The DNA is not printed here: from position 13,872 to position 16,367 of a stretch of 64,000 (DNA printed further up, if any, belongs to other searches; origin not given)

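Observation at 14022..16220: Single polypeptide fusing a zinc ribbon, a catalytically dead kinase fold and an apparently active PP2C phosphatase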

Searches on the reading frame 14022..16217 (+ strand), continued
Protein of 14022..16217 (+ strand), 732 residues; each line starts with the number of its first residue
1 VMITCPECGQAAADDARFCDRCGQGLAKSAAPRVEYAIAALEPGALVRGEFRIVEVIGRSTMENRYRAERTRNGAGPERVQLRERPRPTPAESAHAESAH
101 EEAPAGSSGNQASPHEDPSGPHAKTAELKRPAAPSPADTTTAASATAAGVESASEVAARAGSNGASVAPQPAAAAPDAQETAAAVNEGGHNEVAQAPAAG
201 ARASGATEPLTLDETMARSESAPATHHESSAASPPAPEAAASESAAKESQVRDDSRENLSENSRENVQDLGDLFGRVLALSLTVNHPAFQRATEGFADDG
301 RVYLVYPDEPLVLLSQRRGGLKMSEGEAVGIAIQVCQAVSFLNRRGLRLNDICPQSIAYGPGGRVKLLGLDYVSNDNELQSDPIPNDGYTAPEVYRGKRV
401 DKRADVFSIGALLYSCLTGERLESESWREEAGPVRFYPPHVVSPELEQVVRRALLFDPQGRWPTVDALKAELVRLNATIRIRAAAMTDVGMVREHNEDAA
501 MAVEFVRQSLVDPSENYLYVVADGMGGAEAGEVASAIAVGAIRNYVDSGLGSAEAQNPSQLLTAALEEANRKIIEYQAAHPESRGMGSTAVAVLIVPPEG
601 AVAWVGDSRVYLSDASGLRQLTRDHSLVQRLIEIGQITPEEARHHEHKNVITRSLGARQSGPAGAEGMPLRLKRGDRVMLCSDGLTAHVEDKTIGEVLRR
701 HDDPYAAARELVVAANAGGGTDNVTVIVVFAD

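Call 20: find_related_loci(query=window:14025-16217:+, collection=genome_contigs, flank=10000)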
Query window:14025-16217:+ (731 aa) in genome_contigs; peptide patterns used: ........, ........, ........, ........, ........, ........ (x = any residue, [..] = any of these).
242 stretches matched a pattern; 159 encode a relative of the query (tblastn E <= 1e-3); the best 80 are kept; 80 distinct loci.
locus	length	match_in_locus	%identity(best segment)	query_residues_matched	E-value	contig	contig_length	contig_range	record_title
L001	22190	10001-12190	90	1-731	0e+0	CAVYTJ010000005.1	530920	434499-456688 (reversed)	MAG: uncultured delta proteobacterium isolate MFD06092.bin.1.266 genome assembly, contig: contig_15505, whole genome sho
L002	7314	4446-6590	87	1-731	0e+0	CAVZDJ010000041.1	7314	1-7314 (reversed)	MAG: uncultured delta proteobacterium isolate MFD09222.bin.3.24 genome assembly, contig: contig_67620, whole genome shot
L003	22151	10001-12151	86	1-731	0e+0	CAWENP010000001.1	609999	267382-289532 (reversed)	MAG: uncultured delta proteobacterium isolate MFD02248.bin.1.176 genome assembly, contig: contig_12187, whole genome sho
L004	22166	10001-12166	84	1-731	0e+0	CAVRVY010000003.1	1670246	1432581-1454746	MAG: uncultured delta proteobacterium isolate MFD05512.bin.2.52 genome assembly, contig: contig_2892, whole genome shotg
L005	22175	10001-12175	79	1-731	0e+0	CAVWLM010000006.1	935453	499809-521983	MAG: uncultured delta proteobacterium isolate MFD04434.bin.1.44 genome assembly, contig: contig_6691, whole genome shotg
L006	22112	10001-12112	80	1-731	0e+0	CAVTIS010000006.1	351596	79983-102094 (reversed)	MAG: uncultured delta proteobacterium isolate MFD05705.bin.1.131 genome assembly, contig: contig_43886, whole genome sho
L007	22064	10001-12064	72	1-731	0e+0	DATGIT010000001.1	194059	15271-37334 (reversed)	MAG TPA_asm: Candidatus Binataceae bacterium isolate SMAG_U9814 k141_3560, whole genome shotgun sequence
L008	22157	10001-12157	72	1-731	0e+0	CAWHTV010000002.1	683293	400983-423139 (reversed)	MAG: uncultured delta proteobacterium isolate MFD05705.bin.2.88 genome assembly, contig: contig_15149, whole genome shot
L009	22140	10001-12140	76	1-731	0e+0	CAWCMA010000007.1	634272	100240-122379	MAG: uncultured delta proteobacterium isolate MFD05502.bin.1.141 genome assembly, contig: contig_61648, whole genome sho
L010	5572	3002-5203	60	1-730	0e+0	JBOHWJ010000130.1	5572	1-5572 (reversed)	MAG: Candidatus Binataceae bacterium isolate TC-S_metawrap_bin.57 k127_4840590, whole genome shotgun sequence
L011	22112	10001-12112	59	1-731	0e+0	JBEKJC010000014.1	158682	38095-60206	MAG: Candidatus Binataceae bacterium isolate SPRUCE 314 SPRUCE_314_14, whole genome shotgun sequence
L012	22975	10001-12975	59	1-731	0e+0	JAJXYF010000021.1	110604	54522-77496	MAG: Deltaproteobacteria bacterium isolate BP6.bin67 NODE_261_length_110604_cov_4.718448, whole genome shotgun sequence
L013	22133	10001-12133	59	1-731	0e+0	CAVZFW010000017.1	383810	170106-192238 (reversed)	MAG: uncultured delta proteobacterium isolate MFD05513.bin.2.80 genome assembly, contig: contig_8201, whole genome shotg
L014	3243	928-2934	60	1-730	0e+0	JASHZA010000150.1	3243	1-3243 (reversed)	MAG: Candidatus Binataceae bacterium isolate JOPF297 JOPF_AWAY_contig_557724, whole genome shotgun sequence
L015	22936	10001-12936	60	1-731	0e+0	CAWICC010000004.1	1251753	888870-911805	MAG: uncultured delta proteobacterium isolate MFD09495.bin.2.82 genome assembly, contig: contig_2008, whole genome shotg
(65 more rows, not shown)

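Call 30: predict_structure(alignment_id=A1)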
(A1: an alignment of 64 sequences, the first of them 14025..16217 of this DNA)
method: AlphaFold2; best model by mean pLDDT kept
length: 731 residues; sequences in the alignment: 64
mean_pLDDT: 68.4   pTM: 0.46
mean pLDDT of the five models: 68.4, 67.6, 67.0, 66.2, 65.9
residues with pLDDT >= 90: 181; 70-90: 251; 50-70: 84; < 50: 215
segments of 3 or more residues with pLDDT < 50: 27-31, 96-264, 478-512, 644-646
pLDDT, mean of each block of 10 residues (from residue 1): 73 72 56 74 91 89 91 80 83 47 32 37 36 36 30 33 30 31 27 29 28 27 29 34 32 34 58 86 87 90 90 82 85 94 88 88 84 71 75 74 92 88 59 62 85 89 95 67 42 42 42 73 82 90 87 79 95 92 86 86 91 91 64 69 53 78 89 89 86 92 84 78 84 70
secondary structure, 60 per line:
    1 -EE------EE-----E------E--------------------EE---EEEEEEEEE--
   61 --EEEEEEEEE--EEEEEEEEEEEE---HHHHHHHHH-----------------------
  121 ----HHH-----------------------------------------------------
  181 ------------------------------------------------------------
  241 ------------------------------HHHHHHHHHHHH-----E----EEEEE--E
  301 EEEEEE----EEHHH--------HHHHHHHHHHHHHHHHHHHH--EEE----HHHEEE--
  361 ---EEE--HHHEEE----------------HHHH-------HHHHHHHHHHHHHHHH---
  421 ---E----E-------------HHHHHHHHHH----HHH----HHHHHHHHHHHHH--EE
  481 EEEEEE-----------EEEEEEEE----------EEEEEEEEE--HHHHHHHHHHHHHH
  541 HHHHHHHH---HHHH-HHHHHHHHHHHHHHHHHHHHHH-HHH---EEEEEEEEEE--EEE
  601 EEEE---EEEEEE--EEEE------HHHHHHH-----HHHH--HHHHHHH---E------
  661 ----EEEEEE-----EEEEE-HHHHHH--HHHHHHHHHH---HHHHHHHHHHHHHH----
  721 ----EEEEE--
elements in order (helices of 4 or more, strands of 3 or more residues): E50-58 E63-71 E74-85 H89-97 H271-282 E293-297 E300-306 H324-343 E346-348 E356-358 E364-366 E372-374 H391-394 H402-417 H443-452 H464-476 E479-486 E498-505 E516-524 H527-548 H552-555 H557-578 E586-595 E598-604 E608-613 E616-619 H626-632 H638-641 H644-650 E665-670 E676-680 H682-687 H690-699 H703-716 E725-729

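Call 37: fold_search(model_id=the predicted structure, library=pdb)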
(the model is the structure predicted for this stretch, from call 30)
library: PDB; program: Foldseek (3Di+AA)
matches with E <= 10: 1997; with E <= 0.001: 1996
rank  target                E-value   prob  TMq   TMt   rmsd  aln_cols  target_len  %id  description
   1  1txo_A                6.6e-17  1.00  0.27  0.77   5.8       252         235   34  Crystal structure of the Mycobacterium tuberculosis serine/threonine phosphatase PstP/Ppp at 1.95 A. (released 2004-11-23)
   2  2cm1                  1.1e-16  1.00  0.27  0.78   6.0       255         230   34  Crystal structure of the catalytic domain of serine threonine protein phosphatase PstP in complex with 2 Manganese ions. (released 2007-06-12)
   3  2pk0_A                1.1e-16  1.00  0.27  0.75   5.7       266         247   30  Structure of the S. agalactiae serine/threonine phosphatase at 2.65 resolution (released 2007-06-12)
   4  2xzv                  1.5e-16  1.00  0.28  0.79   5.4       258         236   34  The cyanobacterial PP2C-like phosphatase tPphA requires three metals in the catalytic center for efficient catalysis (released 2011-02-09)
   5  1txo_B                1.5e-16  1.00  0.27  0.77   6.1       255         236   34  Crystal structure of the Mycobacterium tuberculosis serine/threonine phosphatase PstP/Ppp at 1.95 A. (released 2004-11-23)
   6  5iti                  3.4e-16  1.00  0.28  0.80   5.3       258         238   34  A cynobacterial PP2C (tPphA) structure (released 2016-05-04)
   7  2pk0_C                5.2e-16  1.00  0.29  0.80   5.0       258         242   32  Structure of the S. agalactiae serine/threonine phosphatase at 2.65 resolution (released 2007-06-12)
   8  5d2u                  6.2e-16  1.00  0.28  0.80   5.3       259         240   35  Crystal structure of tPphA Variant - H39A (released 2016-05-04)
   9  6jkv_A                1.3e-15  1.00  0.27  0.78   4.8       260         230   32  PppA, a key regulatory component of T6SS in Pseudomonas aeruginosa (released 2019-06-26)
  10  2pk0_D                2.5e-15  1.00  0.28  0.77   5.1       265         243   30  Structure of the S. agalactiae serine/threonine phosphatase at 2.65 resolution (released 2007-06-12)
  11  6jkv_B                7.5e-15  1.00  0.27  0.81   4.4       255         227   32  PppA, a key regulatory component of T6SS in Pseudomonas aeruginosa (released 2019-06-26)
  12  6ihl                  2.7e-13  1.00  0.29  0.77   4.6       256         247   32  Crystal structure of bacterial serine phosphatase (released 2019-08-07)
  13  6ihs                  2.8e-13  1.00  0.27  0.71   4.9       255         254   32  Crystal structure of bacterial serine phosphatase with His-tag mutation (released 2019-08-07)
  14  6ihr                  5.5e-13  1.00  0.28  0.71   4.9       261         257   32  Crystal structure of bacterial serine phosphatase with His tag (released 2019-08-07)
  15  6ihw                  9.9e-13  1.00  0.30  0.80   4.3       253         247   32  Crystal structure of bacterial serine phosphatase bearing R161K mutation (released 2019-08-07)
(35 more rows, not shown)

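Call 43: search_protein_families(library=pfam, alignment_id=A2, max_evalue=0.01)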
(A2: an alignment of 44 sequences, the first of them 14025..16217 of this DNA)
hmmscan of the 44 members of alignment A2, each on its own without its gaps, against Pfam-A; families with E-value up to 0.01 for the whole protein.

A. member 1, window:14025-16217:+ (731 aa): 9 families
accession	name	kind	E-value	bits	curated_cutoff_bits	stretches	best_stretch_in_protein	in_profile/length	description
PF13672.11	PP2C_2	-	9.8e-15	55.1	24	1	511-692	20-182/209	Protein phosphatase 2C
PF00481.26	PP2C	-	1.7e-14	54.6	20.3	1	491-723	11-255/255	Protein phosphatase 2C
PF00069.31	Pkinase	-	1.1e-10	41.8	31.7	1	281-468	53-259/263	Protein kinase domain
PF07228.17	SpoIIE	-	7.9e-06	26.4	25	1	513-728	2-189/192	Stage II sporulation protein E (SpoIIE)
PF13248.11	Zn_ribbon_3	-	8.4e-06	25.5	27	1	1-25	2-26/26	zinc-ribbon domain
PF13240.11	Zn_Ribbon_1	-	3.9e-05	23.7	25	1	4-23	2-21/23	zinc-ribbon domain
PF12773.13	DZR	-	0.00015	22.3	27.3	1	4-25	1-22/45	Double zinc ribbon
PF07714.23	PK_Tyr_Ser-Thr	-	0.00043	20.1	23.1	1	321-420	98-203/258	Protein tyrosine and serine/threonine kinase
PF24460.1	DUF7575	-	0.0068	16.2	28.5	0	2-23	4-25/28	Domain of unknown function (DUF7575)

B. families by the number of members that match (of 44 scanned): 23 families
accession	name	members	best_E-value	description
PF00481.26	PP2C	44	3.6e-23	Protein phosphatase 2C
PF13672.11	PP2C_2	44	1.7e-17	Protein phosphatase 2C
PF00069.31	Pkinase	37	4e-54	Protein kinase domain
PF07228.17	SpoIIE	37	2.3e-08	Stage II sporulation protein E (SpoIIE)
PF07714.23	PK_Tyr_Ser-Thr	27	4.9e-40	Protein tyrosine and serine/threonine kinase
PF12773.13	DZR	22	6.8e-09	Double zinc ribbon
PF13240.11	Zn_Ribbon_1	19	1.8e-09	zinc-ribbon domain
PF13248.11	Zn_ribbon_3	12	6.6e-06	zinc-ribbon domain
PF14531.12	Kinase-like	10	7.2e-07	Kinase-like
PF24463.1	DUF7577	9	9.2e-06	Domain of unknown function (DUF7577)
PF01636.29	APH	4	9.7e-06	Phosphotransferase enzyme family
PF06293.20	Kdo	4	0.00014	Lipopolysaccharide kinase (Kdo/WaaP) family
PF03109.22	ABC1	3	0.00019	ABC1 atypical kinase-like domain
PF24460.1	DUF7575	3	0.0014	Domain of unknown function (DUF7575)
PF18912.6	DZR_2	2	0.00013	Double zinc ribbon domain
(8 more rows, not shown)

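Call 54: search_protein_families(library=padloc, proteins=[window:14025-16217:+], max_evalue=0.001)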
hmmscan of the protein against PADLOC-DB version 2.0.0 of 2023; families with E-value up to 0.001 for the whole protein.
window:14025-16217:+ (731 aa): 19 families
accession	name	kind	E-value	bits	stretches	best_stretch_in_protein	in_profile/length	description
PDLC04053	PD-T4-6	-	2.2e-17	61.5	1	298-482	81-279/311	-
PDLC04138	mad6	-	2.2e-17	61.2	1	316-473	144-312/659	mads_6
PDLC04042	PD-T4-6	-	3.4e-17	61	1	272-482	55-280/292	-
PDLC04054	PD-T4-6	-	2.3e-16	58.2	1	273-494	57-290/347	-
PDLC04052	PD-T4-6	-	7e-16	56.5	1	321-488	109-291/496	-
PDLC04041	PD-T4-6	-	1.2e-12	45.8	1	294-545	97-316/443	-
PDLC04061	PD-T4-6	-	1.6e-11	42.4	1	387-495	188-306/510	-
PDLC03920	MkoA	-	2.2e-11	40.8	1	261-483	43-286/1112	-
PDLC04043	PD-T4-6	-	4.7e-11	40.4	1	313-493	105-296/452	-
PDLC04064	PD-T4-6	-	5.8e-11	40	1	327-493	121-299/369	-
PDLC04047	PD-T4-6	-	1.3e-10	38.9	1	284-474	69-272/327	-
PDLC04040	PD-T4-6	-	2.3e-10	37.8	1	322-477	99-268/547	-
PDLC04057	PD-T4-6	-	2.9e-10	37.7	1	322-496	105-290/443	-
PDLC04060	PD-T4-6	-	3.2e-10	37.5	1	321-476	104-271/486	-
PDLC04055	PD-T4-6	-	1.9e-08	31.5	1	321-484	168-345/496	-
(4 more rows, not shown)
